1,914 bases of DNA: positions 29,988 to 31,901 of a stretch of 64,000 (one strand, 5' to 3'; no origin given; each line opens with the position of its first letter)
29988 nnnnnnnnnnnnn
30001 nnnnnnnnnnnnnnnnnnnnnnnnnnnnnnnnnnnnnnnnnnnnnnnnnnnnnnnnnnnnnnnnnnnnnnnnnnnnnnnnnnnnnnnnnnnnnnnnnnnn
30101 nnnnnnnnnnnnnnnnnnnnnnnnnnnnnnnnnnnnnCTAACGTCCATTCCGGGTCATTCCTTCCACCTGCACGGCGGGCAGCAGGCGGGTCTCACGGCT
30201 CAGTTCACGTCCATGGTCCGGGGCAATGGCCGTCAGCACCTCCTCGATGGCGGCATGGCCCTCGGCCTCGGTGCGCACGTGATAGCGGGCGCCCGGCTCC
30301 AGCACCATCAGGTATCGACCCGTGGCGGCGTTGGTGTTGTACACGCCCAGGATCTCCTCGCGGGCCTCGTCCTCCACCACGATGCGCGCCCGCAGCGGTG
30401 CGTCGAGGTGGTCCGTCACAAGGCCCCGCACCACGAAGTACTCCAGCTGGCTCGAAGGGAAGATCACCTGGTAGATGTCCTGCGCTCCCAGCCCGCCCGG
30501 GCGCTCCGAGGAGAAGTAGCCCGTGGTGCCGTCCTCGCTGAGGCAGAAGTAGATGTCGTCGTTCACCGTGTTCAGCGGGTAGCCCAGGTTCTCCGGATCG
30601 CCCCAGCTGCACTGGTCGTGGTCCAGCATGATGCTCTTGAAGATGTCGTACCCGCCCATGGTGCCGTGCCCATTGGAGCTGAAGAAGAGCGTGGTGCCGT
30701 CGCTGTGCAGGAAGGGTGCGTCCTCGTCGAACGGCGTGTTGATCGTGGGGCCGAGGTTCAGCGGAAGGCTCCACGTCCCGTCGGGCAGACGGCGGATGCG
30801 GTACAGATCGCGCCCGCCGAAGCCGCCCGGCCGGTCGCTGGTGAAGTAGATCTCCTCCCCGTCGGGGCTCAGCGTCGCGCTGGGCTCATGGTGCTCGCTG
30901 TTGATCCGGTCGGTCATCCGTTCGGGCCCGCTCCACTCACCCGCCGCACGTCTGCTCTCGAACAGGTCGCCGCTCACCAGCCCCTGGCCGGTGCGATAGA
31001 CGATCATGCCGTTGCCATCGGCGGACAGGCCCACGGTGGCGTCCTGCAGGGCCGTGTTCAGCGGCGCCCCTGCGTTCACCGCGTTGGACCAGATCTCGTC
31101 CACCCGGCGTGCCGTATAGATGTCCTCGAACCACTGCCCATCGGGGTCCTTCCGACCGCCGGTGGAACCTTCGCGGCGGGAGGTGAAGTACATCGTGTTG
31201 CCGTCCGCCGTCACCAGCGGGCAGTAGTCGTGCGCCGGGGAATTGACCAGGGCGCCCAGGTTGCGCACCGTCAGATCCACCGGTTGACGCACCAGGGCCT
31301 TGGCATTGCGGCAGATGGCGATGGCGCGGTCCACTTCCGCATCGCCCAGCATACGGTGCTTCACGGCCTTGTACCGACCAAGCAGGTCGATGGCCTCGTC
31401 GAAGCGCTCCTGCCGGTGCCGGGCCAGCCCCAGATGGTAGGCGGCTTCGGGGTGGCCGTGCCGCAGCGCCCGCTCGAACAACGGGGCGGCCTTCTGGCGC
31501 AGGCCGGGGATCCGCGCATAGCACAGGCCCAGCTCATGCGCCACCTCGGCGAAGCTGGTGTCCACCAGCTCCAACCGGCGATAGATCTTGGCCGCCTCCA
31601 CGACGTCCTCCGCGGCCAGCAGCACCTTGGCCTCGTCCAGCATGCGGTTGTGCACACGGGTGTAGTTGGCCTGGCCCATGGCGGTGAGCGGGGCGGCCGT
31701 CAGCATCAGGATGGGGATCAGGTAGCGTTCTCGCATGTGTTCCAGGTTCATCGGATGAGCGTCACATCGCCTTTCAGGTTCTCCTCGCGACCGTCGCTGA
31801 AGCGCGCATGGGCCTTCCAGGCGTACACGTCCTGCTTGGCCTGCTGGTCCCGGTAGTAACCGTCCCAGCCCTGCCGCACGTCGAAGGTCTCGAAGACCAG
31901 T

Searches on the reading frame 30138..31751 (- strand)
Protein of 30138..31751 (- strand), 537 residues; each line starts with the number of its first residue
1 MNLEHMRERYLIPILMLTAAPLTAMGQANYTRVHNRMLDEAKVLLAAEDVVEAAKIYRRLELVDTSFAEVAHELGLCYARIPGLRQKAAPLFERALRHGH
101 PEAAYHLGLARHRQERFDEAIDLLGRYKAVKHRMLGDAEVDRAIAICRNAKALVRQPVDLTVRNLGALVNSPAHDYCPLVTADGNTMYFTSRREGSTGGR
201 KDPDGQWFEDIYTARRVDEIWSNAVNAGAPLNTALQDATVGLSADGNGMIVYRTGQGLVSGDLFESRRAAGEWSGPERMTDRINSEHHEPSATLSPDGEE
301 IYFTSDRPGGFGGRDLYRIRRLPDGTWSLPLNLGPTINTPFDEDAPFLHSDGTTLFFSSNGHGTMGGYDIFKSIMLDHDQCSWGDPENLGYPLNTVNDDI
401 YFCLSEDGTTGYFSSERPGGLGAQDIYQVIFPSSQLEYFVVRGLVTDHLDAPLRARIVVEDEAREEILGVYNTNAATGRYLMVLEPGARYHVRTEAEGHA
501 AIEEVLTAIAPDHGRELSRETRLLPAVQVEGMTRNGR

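Call 55: search_protein_families(library=pfam, proteins=[window:30138-31751:-], max_evalue=0.00001)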
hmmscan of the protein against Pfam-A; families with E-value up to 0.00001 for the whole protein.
window:30138-31751:- (537 aa): 2 families
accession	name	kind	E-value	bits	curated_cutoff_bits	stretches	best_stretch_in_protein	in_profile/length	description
PF07676.18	PD40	-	9.4e-28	96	20.9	3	165-197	1-34/38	WD40-like Beta Propeller Repeat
PF13432.12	TPR_16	-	4.8e-07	30.5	32.7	0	86-124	14-54/65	Tetratricopeptide repeat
